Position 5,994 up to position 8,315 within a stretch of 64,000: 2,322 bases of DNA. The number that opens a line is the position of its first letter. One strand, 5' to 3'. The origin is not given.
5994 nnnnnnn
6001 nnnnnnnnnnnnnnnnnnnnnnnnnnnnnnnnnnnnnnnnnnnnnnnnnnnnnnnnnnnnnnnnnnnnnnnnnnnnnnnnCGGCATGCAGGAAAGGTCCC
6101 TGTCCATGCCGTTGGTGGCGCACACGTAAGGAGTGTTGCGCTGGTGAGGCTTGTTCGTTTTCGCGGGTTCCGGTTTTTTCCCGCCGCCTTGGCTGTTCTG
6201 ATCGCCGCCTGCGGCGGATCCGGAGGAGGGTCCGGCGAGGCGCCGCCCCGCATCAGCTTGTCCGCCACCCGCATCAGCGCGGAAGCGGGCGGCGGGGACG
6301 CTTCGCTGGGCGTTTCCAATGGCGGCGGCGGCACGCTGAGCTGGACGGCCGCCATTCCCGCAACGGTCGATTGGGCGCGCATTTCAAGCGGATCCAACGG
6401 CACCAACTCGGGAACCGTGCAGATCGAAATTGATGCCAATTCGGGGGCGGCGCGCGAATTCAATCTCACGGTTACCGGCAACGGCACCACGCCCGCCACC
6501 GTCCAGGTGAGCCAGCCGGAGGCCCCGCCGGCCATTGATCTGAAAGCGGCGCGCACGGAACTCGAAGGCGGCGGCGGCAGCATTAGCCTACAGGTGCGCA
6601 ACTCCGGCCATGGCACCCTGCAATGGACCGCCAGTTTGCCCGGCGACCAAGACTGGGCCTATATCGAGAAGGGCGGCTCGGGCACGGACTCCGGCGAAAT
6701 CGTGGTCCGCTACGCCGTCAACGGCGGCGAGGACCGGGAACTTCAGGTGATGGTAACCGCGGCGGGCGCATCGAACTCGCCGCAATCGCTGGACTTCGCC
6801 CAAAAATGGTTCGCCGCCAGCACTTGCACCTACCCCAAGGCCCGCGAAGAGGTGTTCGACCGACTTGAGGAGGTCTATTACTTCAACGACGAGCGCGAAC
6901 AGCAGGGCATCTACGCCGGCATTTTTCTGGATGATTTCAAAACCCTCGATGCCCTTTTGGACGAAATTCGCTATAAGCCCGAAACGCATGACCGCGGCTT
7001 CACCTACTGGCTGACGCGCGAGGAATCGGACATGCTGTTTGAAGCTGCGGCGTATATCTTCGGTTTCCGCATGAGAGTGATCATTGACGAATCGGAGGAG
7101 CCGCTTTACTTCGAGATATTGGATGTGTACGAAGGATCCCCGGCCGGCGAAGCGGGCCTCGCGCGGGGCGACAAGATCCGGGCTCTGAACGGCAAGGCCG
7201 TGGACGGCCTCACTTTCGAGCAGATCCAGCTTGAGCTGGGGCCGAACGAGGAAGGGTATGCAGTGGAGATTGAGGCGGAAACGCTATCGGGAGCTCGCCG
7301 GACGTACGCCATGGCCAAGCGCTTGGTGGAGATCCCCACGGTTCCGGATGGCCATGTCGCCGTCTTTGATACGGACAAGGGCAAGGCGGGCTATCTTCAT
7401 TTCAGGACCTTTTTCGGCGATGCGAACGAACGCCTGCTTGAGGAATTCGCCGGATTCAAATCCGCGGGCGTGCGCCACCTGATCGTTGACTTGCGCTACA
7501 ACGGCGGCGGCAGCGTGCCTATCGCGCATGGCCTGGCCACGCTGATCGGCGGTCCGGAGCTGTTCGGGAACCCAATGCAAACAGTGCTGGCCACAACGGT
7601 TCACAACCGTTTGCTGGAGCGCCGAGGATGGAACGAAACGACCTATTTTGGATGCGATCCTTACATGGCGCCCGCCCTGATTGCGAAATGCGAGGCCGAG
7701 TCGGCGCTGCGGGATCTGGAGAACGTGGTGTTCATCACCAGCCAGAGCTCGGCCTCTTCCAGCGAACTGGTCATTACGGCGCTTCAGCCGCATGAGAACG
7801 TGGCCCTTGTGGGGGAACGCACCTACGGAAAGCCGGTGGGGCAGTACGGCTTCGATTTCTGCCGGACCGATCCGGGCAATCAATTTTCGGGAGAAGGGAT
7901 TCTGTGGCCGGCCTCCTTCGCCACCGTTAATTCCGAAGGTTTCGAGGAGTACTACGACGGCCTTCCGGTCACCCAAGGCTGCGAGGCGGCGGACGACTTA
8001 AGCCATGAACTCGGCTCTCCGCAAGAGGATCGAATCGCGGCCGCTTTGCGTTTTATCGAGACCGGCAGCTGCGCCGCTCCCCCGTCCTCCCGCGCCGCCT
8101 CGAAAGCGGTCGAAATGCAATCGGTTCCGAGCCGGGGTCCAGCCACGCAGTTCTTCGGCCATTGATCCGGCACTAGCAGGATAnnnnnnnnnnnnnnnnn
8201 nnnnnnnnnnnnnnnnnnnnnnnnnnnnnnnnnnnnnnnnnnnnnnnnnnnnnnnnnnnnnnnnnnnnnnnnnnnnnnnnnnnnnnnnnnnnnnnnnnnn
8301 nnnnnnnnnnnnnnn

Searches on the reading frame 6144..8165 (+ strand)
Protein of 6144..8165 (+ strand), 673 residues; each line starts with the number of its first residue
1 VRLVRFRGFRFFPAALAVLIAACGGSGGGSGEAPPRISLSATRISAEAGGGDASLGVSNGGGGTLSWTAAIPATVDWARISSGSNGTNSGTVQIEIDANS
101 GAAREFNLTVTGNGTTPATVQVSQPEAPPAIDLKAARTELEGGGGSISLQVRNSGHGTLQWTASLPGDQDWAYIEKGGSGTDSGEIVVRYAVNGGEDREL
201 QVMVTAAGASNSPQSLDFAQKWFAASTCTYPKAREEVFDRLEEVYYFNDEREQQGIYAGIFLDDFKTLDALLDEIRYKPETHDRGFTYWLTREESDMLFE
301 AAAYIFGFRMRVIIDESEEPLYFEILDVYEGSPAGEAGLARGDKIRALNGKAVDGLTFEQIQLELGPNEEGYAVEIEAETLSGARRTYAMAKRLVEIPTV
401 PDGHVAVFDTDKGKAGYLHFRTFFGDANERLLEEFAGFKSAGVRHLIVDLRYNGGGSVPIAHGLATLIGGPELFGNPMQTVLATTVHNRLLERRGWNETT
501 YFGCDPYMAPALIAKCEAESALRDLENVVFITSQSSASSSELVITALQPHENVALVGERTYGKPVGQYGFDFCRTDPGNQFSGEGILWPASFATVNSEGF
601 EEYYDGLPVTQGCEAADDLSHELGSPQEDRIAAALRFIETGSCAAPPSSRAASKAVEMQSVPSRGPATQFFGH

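Call 3: search_protein_families(library=pfam, proteins=[window:6144-8165:+], max_evalue=0.01)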
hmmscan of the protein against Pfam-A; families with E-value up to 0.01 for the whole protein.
window:6144-8165:+ (673 aa): 6 families
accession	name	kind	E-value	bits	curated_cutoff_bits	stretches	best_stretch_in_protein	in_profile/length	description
PF03572.23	Peptidase_S41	-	5.9e-18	65.4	24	1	414-572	1-133/165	Peptidase family S41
PF19190.6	BACON_2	-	5.2e-09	36.4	25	2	45-124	13-91/94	Viral BACON domain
PF13004.13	BACON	-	5.5e-08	33.1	25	1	71-124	5-60/61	Putative binding domain, N-terminal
PF17820.7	PDZ_6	-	5.6e-08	32.9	27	1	325-362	2-37/54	PDZ domain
PF00595.29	PDZ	-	0.00018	22.3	23.2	1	306-365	12-69/81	PDZ domain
PF13180.12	PDZ_2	-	0.0021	18.7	27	1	324-356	15-47/80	PDZ domain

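Call 4: search_protein_families(library=ncbifam, proteins=[window:6144-8165:+], max_evalue=0.01)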
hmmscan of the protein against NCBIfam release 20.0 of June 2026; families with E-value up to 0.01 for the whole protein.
window:6144-8165:+ (673 aa): 12 families
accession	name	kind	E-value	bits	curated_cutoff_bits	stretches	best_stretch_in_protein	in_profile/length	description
NF058627.1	S41_Gfo1087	equivalog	5.5e-42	144.3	455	1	248-646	60-452/489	GFO_1087 family putative carboxy terminal peptidase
TIGR00225.1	prc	subfamily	5.7e-23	81.5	218.6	2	304-467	49-205/335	C-terminal processing peptidase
NF045589.1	Cterm_S41_CtpB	exception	2.6e-20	72.5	633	2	272-457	82-262/416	carboxyl-terminal processing protease CtpB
NF045588.1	Cterm_S41_CtpA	exception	1.8e-17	63.3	625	2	273-457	77-258/401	carboxyl-terminal processing protease CtpA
NF045591.1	Cterm_S41_CtpZ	exception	6.1e-16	58.2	525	1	325-465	128-262/403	carboxyl-terminal processing protease CtpZ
NF045590.1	Cterm_S41_CtpC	exception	4.2e-15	55.4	665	2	275-457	84-260/418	carboxyl-terminal processing protease CtpC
TIGR03900.1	prc_long_Delta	hypoth_equivalog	6.3e-15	54.2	660.95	2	325-457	155-282/973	MXAN_5808 family serine peptidase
NF052377.1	lmo1851_S41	exception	5.8e-12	45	725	2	327-465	124-256/468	lmo1851 family serine protease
NF051464.1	tail_spec_CT441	exception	3e-08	32.9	700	1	322-461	259-406/645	tail-specific protease Tsp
NF008388.1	PRK11186.1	exception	3e-07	29.2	825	1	405-467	347-409/663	carboxy terminal-processing peptidase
TIGR02037.1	degP_htrA_DO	subfamily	0.0026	16.7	416.2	1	326-376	264-312/434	Do family serine endopeptidase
NF041199.1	trx7_PDZ_seleno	equivalog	0.0031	16.5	300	1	325-376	207-257/390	Trx7/PDZ domain-containing (seleno)protein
